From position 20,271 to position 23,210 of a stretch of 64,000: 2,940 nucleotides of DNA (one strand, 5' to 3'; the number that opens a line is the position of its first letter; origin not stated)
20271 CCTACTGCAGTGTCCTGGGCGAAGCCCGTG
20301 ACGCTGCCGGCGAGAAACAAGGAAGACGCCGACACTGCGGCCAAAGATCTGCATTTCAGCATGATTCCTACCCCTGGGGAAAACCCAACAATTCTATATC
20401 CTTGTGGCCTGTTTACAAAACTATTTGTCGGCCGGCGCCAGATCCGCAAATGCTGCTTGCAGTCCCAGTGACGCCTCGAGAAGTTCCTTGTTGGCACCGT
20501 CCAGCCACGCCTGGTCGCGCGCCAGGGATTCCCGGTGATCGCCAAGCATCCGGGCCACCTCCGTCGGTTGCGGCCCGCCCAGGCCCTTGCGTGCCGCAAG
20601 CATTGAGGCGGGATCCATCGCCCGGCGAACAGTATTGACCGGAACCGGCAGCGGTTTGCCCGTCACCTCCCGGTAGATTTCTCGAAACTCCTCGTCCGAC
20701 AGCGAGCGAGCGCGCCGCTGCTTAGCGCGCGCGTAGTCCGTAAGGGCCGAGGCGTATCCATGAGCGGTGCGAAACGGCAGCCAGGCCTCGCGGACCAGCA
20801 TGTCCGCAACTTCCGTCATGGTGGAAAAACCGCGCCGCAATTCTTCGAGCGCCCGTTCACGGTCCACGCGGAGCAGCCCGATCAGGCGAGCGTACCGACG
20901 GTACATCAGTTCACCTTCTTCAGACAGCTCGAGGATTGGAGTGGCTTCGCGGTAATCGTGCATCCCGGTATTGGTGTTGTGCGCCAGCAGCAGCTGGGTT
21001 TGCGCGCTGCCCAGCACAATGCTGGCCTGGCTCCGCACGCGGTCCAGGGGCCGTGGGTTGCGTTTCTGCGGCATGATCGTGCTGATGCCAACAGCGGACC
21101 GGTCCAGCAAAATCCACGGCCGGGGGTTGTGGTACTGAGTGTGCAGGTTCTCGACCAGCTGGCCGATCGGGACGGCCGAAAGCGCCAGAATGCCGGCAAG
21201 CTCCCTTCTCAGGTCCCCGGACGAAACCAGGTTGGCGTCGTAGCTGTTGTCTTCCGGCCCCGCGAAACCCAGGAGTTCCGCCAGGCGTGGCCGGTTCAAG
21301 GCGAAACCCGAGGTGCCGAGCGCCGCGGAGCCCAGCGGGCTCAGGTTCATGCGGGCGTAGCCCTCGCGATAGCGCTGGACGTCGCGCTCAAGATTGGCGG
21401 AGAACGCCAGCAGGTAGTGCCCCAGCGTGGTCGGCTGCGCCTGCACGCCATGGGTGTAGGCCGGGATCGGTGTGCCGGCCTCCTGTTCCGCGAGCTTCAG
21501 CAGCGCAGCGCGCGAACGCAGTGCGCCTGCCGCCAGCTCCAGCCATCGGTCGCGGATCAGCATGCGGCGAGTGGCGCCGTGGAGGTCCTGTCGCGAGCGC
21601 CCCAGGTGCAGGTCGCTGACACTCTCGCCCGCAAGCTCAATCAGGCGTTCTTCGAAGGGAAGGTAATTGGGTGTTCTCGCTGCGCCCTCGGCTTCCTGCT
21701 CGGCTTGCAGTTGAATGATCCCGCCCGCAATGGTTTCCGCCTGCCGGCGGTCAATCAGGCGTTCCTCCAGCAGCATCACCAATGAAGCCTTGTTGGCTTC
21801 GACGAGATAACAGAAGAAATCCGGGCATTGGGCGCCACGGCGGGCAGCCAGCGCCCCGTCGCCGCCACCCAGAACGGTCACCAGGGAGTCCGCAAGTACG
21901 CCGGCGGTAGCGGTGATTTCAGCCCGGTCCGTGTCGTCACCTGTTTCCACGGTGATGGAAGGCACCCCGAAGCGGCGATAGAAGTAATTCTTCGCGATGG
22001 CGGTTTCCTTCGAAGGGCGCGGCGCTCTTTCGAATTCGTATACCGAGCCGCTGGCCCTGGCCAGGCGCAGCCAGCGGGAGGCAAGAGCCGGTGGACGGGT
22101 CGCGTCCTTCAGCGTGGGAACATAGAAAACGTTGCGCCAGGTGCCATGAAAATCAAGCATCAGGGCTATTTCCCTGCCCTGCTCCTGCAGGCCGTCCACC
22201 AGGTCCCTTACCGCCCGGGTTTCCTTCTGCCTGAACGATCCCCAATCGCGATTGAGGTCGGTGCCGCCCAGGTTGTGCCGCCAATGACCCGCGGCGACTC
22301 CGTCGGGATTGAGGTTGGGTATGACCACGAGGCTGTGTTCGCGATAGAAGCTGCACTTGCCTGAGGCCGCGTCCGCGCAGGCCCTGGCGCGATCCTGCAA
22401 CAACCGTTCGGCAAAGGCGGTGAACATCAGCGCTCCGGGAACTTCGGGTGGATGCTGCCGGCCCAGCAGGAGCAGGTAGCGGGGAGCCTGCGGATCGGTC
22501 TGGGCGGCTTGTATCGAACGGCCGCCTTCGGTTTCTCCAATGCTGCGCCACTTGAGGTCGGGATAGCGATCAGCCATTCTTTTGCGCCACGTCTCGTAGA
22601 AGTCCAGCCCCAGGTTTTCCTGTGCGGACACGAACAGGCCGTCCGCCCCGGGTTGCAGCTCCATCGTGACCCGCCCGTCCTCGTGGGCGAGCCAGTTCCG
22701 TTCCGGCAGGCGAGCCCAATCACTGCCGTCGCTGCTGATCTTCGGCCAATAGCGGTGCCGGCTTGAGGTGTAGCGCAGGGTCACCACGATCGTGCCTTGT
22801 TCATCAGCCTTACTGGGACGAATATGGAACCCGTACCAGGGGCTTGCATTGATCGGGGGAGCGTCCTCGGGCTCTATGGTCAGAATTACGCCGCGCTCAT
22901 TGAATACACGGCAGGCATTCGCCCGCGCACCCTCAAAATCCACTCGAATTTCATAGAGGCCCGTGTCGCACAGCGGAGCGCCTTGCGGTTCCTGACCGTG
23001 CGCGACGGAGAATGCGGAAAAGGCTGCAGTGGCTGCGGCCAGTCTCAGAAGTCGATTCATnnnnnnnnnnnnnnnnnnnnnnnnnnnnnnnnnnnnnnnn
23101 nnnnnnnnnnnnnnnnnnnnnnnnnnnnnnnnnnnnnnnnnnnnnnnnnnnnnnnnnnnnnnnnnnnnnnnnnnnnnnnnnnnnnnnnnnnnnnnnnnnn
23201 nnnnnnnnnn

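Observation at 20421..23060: Signal-peptide-bearing fusion of an M14 zinc carboxypeptidase with an argininosuccinate-lyase-like domain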

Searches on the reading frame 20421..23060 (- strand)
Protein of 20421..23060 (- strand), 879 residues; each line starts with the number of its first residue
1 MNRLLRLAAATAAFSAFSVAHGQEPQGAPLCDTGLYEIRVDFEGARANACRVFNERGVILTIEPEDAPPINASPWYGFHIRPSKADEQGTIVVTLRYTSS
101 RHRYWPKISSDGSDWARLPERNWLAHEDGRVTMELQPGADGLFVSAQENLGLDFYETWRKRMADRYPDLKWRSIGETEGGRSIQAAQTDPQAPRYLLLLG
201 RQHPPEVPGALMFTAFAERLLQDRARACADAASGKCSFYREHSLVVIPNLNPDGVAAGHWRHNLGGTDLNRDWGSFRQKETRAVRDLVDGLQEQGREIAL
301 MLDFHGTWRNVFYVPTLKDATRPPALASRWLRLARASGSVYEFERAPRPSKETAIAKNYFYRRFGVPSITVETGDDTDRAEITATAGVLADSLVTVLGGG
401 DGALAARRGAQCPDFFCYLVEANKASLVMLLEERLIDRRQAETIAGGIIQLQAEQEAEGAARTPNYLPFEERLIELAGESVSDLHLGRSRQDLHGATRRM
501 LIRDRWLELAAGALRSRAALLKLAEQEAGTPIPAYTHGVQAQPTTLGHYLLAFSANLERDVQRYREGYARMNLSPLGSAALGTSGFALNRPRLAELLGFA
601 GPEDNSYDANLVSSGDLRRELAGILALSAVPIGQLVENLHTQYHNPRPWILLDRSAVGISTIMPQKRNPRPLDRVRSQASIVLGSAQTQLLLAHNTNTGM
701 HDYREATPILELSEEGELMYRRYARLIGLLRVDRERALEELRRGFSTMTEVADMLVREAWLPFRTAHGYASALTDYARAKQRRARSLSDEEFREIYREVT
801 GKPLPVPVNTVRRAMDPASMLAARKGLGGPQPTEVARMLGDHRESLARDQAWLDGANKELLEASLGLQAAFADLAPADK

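Call 5: search_protein_families(library=pfam, proteins=[window:20421-23060:-], max_evalue=0.01)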
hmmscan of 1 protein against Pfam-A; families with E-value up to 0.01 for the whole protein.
window:20421-23060:- (879 aa): 4 families
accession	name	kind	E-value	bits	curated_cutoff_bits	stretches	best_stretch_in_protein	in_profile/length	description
PF00206.25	Lyase_1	-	2.6e-25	90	27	1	479-684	100-312/312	Lyase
PF00246.29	Peptidase_M14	-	4.2e-12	46.7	21.6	1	156-316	2-193/286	Zinc carboxypeptidase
PF14698.11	ASL_C2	-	1.2e-10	42.1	27.3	1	745-819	1-66/69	Argininosuccinate lyase C-terminal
PF24827.1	AstE_AspA_cat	-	5.4e-08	33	25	1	243-375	37-169/192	Succinylglutamate desuccinylase/Aspartoacylase catalytic domain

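Call 6: search_protein_families(library=ncbifam, proteins=[window:20421-23060:-], max_evalue=0.01)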
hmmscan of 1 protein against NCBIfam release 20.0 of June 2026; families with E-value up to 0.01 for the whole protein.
window:20421-23060:- (879 aa): 14 families
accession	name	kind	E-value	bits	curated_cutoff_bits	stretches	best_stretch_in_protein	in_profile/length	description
TIGR00838.1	argH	equivalog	7.1e-65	219.8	279.5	1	420-846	32-454/455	argininosuccinate lyase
NF052535.1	CoM_syn_XcbC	exception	7.7e-55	186.5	575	1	414-862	34-481/495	2-phosphosulfolactate phosphatase XcbC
NF005218.0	PRK06705.1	equivalog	2.6e-54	184.8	883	1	420-864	42-489/502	argininosuccinate lyase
NF008964.0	PRK12308.1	equivalog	4.2e-45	154.2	657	1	470-848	89-459/624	argininosuccinate lyase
NF002563.0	PRK02186.1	subfamily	1.1e-42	146.3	625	1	418-786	440-814/890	argininosuccinate lyase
NF006500.1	PRK08937.2-4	subfamily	4.9e-14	51.9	626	1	483-704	100-319/448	adenylosuccinate lyase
TIGR02426.1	protocat_pcaB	equivalog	8.6e-11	41.3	355.75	1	471-681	79-287/338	3-carboxy-cis,cis-muconate cycloisomerase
TIGR00928.1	purB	equivalog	1.9e-10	40.1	326.2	1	472-689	79-297/436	adenylosuccinate lyase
NF052536.2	CoM_syn_XcbD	exception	1.8e-08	33.5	600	1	484-688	101-305/443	3-sulfopropionylcysteine synthase XcbD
NF005000.0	PRK06389.1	equivalog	6.7e-07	28.8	388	1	430-701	46-311/434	argininosuccinate lyase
NF006554.0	PRK09053.1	equivalog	2.5e-06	26.6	595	1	484-676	103-295/453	3-carboxy-cis,cis-muconate cycloisomerase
NF006764.0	PRK09285.1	equivalog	1e-05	24.1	446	1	484-564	117-198/456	adenylosuccinate lyase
NF052556.1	NtrsucLyaStm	equivalog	0.0012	17.8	650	0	484-554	112-182/466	nitrosuccinate lyase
NF008909.0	PRK12273.1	subfamily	0.002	17.1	510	1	507-585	160-238/474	aspartate ammonia-lyase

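Call 10: find_homologous_proteins(query=window:20421-23060:-, max_evalue=1e-10)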
Query window:20421-23060:- (879 aa): 233 proteins with E <= 1e-10 among 8000 candidates; the best 120 are listed.
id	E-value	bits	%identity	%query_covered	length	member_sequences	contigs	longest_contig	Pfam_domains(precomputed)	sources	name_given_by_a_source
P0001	0.0e+0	1983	100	100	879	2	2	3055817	PF24827.2,PF00246.30,PF14698.12,PF00206.26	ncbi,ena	-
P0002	0.0e+0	1719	86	100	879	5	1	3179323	PF24827.2,PF00246.30,PF14698.12,PF00206.26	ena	-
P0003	0.0e+0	1594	80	98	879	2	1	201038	PF24827.2,PF00246.30,PF14698.12,PF00206.26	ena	-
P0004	0.0e+0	1573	80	98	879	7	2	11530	PF24827.2,PF00246.30,PF14698.12,PF00206.26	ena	-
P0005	0.0e+0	1541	80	97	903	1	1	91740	PF24827.2,PF00246.30,PF14698.12,PF00206.26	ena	-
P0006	0.0e+0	1538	78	98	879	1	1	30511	PF24827.2,PF00246.30,PF14698.12,PF00206.26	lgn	-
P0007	0.0e+0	1506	78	97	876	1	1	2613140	PF24827.2,PF00246.30,PF14698.12,PF00206.26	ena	-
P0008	0.0e+0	1503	75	100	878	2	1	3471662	PF24827.2,PF00246.30,PF14698.12,PF00206.26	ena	-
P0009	0.0e+0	1501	75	100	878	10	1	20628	PF24827.2,PF00246.30,PF14698.12,PF00206.26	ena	-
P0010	0.0e+0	1496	76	98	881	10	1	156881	PF24827.2,PF00246.30,PF14698.12,PF00206.26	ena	-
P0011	0.0e+0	1496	75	100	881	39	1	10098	PF24827.2,PF00246.30,PF14698.12,PF00206.26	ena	-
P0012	0.0e+0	1490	75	98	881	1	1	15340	PF24827.2,PF00246.30,PF14698.12,PF00206.26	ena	-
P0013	0.0e+0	1484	75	100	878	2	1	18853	PF24827.2,PF00246.30,PF14698.12,PF00206.26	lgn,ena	-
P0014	0.0e+0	1481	76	97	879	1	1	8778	PF24827.2,PF00246.30,PF14698.12,PF00206.26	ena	-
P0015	0.0e+0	1481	75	98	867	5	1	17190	PF24827.2,PF00246.30,PF14698.12,PF00206.26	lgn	-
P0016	0.0e+0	1480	76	97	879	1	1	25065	PF24827.2,PF00246.30,PF14698.12,PF00206.26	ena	-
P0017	0.0e+0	1478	74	100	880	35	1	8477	PF24827.2,PF00246.30,PF14698.12,PF00206.26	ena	-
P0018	0.0e+0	1473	76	98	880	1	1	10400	PF24827.2,PF00246.30,PF14698.12,PF00206.26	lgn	-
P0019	0.0e+0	1467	76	96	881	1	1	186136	PF24827.2,PF00246.30,PF14698.12,PF00206.26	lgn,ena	-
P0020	0.0e+0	1465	76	96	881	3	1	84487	PF24827.2,PF00246.30,PF14698.12,PF00206.26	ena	-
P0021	0.0e+0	1465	73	100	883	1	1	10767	PF24827.2,PF00246.30,PF14698.12,PF00206.26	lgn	-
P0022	0.0e+0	1464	74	100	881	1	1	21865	PF24827.2,PF00246.30,PF14698.12,PF00206.26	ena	-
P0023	0.0e+0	1460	75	97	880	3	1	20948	PF24827.2,PF00246.30,PF14698.12,PF00206.26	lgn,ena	-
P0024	0.0e+0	1459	74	100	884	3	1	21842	PF24827.2,PF00246.30,PF14698.12,PF00206.26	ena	-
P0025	0.0e+0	1457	73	98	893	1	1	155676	PF24827.2,PF00246.30,PF14698.12,PF00206.26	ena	-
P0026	0.0e+0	1457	75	97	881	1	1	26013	PF24827.2,PF00246.30,PF14698.12,PF00206.26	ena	-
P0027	0.0e+0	1456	75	97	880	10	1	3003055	PF24827.2,PF00246.30,PF14698.12,PF00206.26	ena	-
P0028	0.0e+0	1455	73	100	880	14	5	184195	PF24827.2,PF00246.30,PF14698.12,PF00206.26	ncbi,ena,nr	ncbi:MAG: lyase family protein [Gammaproteobacteria bacterium]|nr:lyase family protein [Gammaproteob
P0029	0.0e+0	1454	75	97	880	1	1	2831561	PF24827.2,PF00246.30,PF14698.12,PF00206.26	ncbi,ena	-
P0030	0.0e+0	1452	75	97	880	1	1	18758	PF24827.2,PF00246.30,PF14698.12,PF00206.26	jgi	-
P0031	0.0e+0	1452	75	97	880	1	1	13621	PF24827.2,PF00246.30,PF14698.12,PF00206.26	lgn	-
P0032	0.0e+0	1451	75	98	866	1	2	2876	PF24827.2,PF00246.30,PF14698.12,PF00206.26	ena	-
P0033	0.0e+0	1449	73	99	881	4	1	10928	PF24827.2,PF00246.30,PF14698.12,PF00206.26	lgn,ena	-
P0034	0.0e+0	1444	73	100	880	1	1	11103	PF24827.2,PF00246.30,PF14698.12,PF00206.26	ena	-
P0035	0.0e+0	1443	73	98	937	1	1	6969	PF24827.2,PF00246.30,PF14698.12,PF00206.26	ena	-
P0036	0.0e+0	1438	73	100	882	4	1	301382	PF24827.2,PF00246.30,PF14698.12,PF00206.26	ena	-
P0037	0.0e+0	1437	74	97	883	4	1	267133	PF24827.2,PF00246.30,PF14698.12,PF00206.26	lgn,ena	-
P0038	0.0e+0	1433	74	96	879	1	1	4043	PF24827.2,PF00246.30,PF14698.12,PF00206.26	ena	-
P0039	0.0e+0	1433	72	99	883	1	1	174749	PF24827.2,PF00246.30,PF14698.12,PF00206.26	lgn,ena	-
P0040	0.0e+0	1423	72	99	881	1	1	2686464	PF24827.2,PF00246.30,PF14698.12,PF00206.26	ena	-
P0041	0.0e+0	1422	74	96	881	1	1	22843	PF24827.2,PF00246.30,PF14698.12,PF00206.26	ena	-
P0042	0.0e+0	1419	72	99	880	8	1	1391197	PF24827.2,PF00246.30,PF14698.12,PF00206.26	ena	-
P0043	0.0e+0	1417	73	97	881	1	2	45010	PF24827.2,PF00246.30,PF14698.12,PF00206.26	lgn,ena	-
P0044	0.0e+0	1402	77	89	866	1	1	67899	PF24827.2,PF00246.30,PF14698.12,PF00206.26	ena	-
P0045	0.0e+0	1393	71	99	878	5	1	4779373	PF24827.2,PF00246.30,PF14698.12,PF00206.26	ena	-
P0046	0.0e+0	1390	72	96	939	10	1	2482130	PF24827.2,PF00246.30,PF00206.26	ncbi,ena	-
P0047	0.0e+0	1388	70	98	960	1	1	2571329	PF24827.2,PF00246.30,PF14698.12,PF00206.26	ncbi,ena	-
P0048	0.0e+0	1368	71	97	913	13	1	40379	PF24827.2,PF00246.30,PF14698.12,PF00206.26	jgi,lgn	-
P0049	0.0e+0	1366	71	97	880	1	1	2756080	PF24827.2,PF00246.30,PF14698.12,PF00206.26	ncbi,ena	-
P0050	0.0e+0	1364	71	96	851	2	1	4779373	PF24827.2,PF00246.30,PF14698.12,PF00206.26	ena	-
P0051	0.0e+0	1325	68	99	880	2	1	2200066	PF24827.2,PF00246.30,PF14698.12,PF00206.26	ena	-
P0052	0.0e+0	1182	64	96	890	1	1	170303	PF24827.2,PF00246.30,PF14698.12,PF00206.26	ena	-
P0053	0.0e+0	1020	56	99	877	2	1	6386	PF00246.30,PF14698.12,PF00206.26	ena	-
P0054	0.0e+0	1017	57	96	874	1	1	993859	PF24827.2,PF00246.30,PF14698.12,PF00206.26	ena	-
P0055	0.0e+0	1013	56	96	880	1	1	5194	PF24827.2,PF00246.30,PF14698.12,PF00206.26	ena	-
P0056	1.7e-297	1008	55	99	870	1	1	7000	PF24827.2,PF00246.30,PF14698.12,PF00206.26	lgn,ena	-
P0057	2.9e-296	1004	55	96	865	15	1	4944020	PF24827.2,PF00246.30,PF14698.12,PF00206.26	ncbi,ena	-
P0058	4.4e-296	1003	56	96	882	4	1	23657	PF24827.2,PF00246.30,PF14698.12,PF00206.26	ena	-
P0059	1.3e-295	1002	56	96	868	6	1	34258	PF24827.2,PF00246.30,PF14698.12,PF00206.26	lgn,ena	-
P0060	3.7e-295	1000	56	96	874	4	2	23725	PF24827.2,PF00246.30,PF14698.12,PF00206.26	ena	-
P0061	3.2e-294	997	55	97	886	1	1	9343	PF24827.2,PF00246.30,PF14698.12,PF00206.26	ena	-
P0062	3.6e-294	997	56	96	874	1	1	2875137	PF24827.2,PF00246.30,PF14698.12,PF00206.26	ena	-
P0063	5.2e-294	996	55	96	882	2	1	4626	PF24827.2,PF00246.30,PF14698.12,PF00206.26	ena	-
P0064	1.6e-293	995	57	94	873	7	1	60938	PF24827.2,PF00246.30,PF14698.12,PF00206.26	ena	-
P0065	2.0e-293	994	56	96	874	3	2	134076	PF24827.2,PF00246.30,PF14698.12,PF00206.26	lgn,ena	-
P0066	1.1e-292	992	53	99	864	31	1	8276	PF24827.2,PF00246.30,PF14698.12,PF00206.26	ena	-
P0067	1.2e-292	992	55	96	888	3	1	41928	PF24827.2,PF00246.30,PF14698.12,PF00206.26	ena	-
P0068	5.1e-291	986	55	99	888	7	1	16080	PF24827.2,PF00246.30,PF14698.12,PF00206.26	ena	-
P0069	5.6e-291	986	55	96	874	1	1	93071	PF24827.2,PF00246.30,PF14698.12,PF00206.26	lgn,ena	-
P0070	6.6e-291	986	55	96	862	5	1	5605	PF24827.2,PF00246.30,PF14698.12,PF00206.26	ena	-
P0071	1.7e-290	985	56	96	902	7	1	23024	PF24827.2,PF00246.30,PF14698.12,PF00206.26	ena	-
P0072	1.8e-290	985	55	96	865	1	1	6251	PF24827.2,PF00246.30,PF14698.12,PF00206.26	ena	-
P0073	3.0e-290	984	53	96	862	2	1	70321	PF24827.2,PF00246.30,PF14698.12,PF00206.26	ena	-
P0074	3.2e-290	984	55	96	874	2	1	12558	PF24827.2,PF00246.30,PF14698.12,PF00206.26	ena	-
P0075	6.0e-290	983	55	96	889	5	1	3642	PF24827.2,PF00246.30,PF14698.12,PF00206.26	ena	-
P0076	6.2e-290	983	55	96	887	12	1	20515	PF24827.2,PF00246.30,PF14698.12,PF00206.26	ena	-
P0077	7.7e-290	983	55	97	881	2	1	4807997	PF24827.2,PF00246.30,PF14698.12,PF00206.26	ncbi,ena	-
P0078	3.1e-289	981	57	94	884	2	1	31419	PF24827.2,PF00246.30,PF14698.12,PF00206.26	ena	-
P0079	6.4e-289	979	55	96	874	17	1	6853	PF24827.2,PF00246.30,PF14698.12,PF00206.26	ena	-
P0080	7.4e-288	976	55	96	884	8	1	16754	PF24827.2,PF00246.30,PF14698.12,PF00206.26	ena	-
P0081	8.6e-288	976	55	96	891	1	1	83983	PF24827.2,PF00246.30,PF14698.12,PF00206.26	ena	-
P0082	3.3e-287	974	55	96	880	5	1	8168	PF24827.2,PF00246.30,PF14698.12,PF00206.26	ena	-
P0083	3.7e-287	974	54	96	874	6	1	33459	PF24827.2,PF00246.30,PF14698.12,PF00206.26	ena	-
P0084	3.7e-287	974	55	98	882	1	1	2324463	PF24827.2,PF00246.30,PF14698.12,PF00206.26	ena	-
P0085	5.9e-286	970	55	98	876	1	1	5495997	PF24827.2,PF00246.30,PF14698.12,PF00206.26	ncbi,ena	-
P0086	1.1e-285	969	54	99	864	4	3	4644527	PF24827.2,PF00246.30,PF14698.12,PF00206.26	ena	-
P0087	1.9e-284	965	53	96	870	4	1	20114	PF24827.2,PF00246.30,PF14698.12,PF00206.26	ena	-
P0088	2.7e-284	964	53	96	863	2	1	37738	PF24827.2,PF00246.30,PF14698.12,PF00206.26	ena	-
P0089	2.9e-284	964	54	96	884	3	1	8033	PF24827.2,PF00246.30,PF14698.12,PF00206.26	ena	-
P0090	4.1e-281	954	55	96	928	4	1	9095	PF24827.2,PF00246.30,PF14698.12,PF00206.26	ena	-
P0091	2.4e-280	951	53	96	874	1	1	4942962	PF24827.2,PF00246.30,PF14698.12,PF00206.26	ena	-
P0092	8.3e-279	946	54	94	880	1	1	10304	PF24827.2,PF00246.30,PF00206.26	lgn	-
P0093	2.6e-278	944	53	96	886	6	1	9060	PF24827.2,PF00246.30,PF14698.12,PF00206.26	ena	-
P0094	5.4e-278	943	53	96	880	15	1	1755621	PF24827.2,PF00246.30,PF14698.12,PF00206.26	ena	-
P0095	3.1e-276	938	54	96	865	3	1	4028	PF24827.2,PF00246.30,PF14698.12,PF00206.26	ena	-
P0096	2.6e-275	934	53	96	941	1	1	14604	PF24827.2,PF00246.30,PF14698.12,PF00206.26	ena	-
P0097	1.8e-272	925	52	96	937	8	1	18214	PF24827.2,PF00246.30,PF14698.12,PF00206.26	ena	-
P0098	1.5e-271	922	53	96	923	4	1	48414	PF24827.2,PF00246.30,PF14698.12,PF00206.26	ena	-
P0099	6.8e-264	897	50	96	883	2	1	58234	PF24827.2,PF00246.30,PF14698.12,PF00206.26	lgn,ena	-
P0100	2.6e-261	888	50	99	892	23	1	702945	PF24827.2,PF00246.30,PF14698.12,PF00206.26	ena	-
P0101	3.0e-261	888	49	99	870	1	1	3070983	PF24827.2,PF00246.30,PF14698.12,PF00206.26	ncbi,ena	-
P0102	3.2e-259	881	50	96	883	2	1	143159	PF24827.2,PF00246.30,PF14698.12,PF00206.26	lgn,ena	-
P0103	5.3e-252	857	49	96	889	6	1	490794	PF24827.2,PF00246.30,PF14698.12,PF00206.26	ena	-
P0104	1.1e-251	856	55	85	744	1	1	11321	PF24827.2,PF00246.30,PF14698.12,PF00206.26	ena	-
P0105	1.9e-246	839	48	96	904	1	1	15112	PF24827.2,PF00246.30,PF14698.12,PF00206.26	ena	-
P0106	4.8e-242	824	47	96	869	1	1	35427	PF24827.2,PF00246.30,PF14698.12,PF00206.26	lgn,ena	-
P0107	1.2e-235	803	48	96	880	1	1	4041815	PF24827.2,PF00246.30,PF14698.12,PF00206.26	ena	-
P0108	4.2e-234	798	47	96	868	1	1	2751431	PF24827.2,PF00246.30,PF14698.12,PF00206.26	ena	-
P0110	6.0e-231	788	45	95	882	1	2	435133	PF24827.2,PF00246.30,PF14698.12,PF00206.26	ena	-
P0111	1.3e-225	770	46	96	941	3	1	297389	PF24827.2,PF00246.30,PF14698.12,PF00206.26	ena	-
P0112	8.9e-225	767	43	99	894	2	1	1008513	PF24827.2,PF00246.30,PF14698.12,PF00206.26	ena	-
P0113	8.9e-222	757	44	99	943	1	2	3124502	PF24827.2,PF00246.30,PF14698.12,PF00206.26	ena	-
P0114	1.8e-220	753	42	96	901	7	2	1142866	PF24827.2,PF00246.30,PF14698.12,PF00206.26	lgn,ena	-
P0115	1.0e-217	744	41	99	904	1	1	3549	PF24827.2,PF00246.30,PF14698.12,PF00206.26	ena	-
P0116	5.3e-217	742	42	96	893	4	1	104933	PF00246.30,PF14698.12,PF00206.26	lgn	-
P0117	6.7e-216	738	42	97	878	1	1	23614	PF24827.2,PF00246.30,PF14698.12,PF00206.26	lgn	-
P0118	3.3e-215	736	42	98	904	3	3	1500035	PF00246.30,PF14698.12,PF00206.26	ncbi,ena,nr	ncbi:MAG: lyase family protein [Gammaproteobacteria bacterium]|nr:lyase family protein [Gammaproteob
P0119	3.9e-215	735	42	96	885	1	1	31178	PF24827.2,PF00246.30,PF14698.12,PF00206.26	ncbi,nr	ncbi:MAG: lyase family protein [Gammaproteobacteria bacterium]|nr:lyase family protein [Gammaproteob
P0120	3.7e-213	729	43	96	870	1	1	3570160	PF24827.2,PF00246.30,PF14698.12,PF00206.26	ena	-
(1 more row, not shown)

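Call 11: find_encoding_contigs(protein=P0001, flank=10000, max_places=3)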
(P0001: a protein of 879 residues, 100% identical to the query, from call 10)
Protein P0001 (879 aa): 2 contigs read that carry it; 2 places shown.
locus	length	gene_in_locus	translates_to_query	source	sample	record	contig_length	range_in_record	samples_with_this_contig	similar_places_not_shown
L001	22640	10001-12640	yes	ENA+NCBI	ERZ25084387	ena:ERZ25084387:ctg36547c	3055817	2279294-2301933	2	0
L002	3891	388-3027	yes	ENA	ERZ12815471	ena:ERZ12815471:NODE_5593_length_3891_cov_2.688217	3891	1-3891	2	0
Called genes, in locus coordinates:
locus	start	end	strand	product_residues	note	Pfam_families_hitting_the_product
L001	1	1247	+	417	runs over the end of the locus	PF02771:Acyl-CoA_dh_N, PF00441:Acyl-CoA_dh_1, PF08028:Acyl-CoA_dh_2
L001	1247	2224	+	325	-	PF00248:Aldo_ket_red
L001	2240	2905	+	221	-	-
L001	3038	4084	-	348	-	PF01926:MMR_HSR1, PF02421:FeoB_N, PF02824:TGS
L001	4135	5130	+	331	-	PF02729:OTCace_N, PF00185:OTCace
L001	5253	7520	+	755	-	PF01804:Penicil_amidase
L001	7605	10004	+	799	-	PF01804:Penicil_amidase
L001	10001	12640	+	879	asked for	PF00246:Peptidase_M14, PF24827:AstE_AspA_cat, PF00206:Lyase_1, PF14698:ASL_C2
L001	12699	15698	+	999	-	PF07715:Plug, PF00593:TonB_dep_Rec_b-barrel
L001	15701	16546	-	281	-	-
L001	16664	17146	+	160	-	PF08534:Redoxin, PF00578:AhpC-TSA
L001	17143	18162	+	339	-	PF16884:ADH_N_2, PF00107:ADH_zinc_N, PF13602:ADH_zinc_N_2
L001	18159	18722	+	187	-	PF06041:DUF924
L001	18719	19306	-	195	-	PF02627:CMD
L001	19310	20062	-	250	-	-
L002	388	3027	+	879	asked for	PF00246:Peptidase_M14, PF24827:AstE_AspA_cat, PF00206:Lyase_1, PF14698:ASL_C2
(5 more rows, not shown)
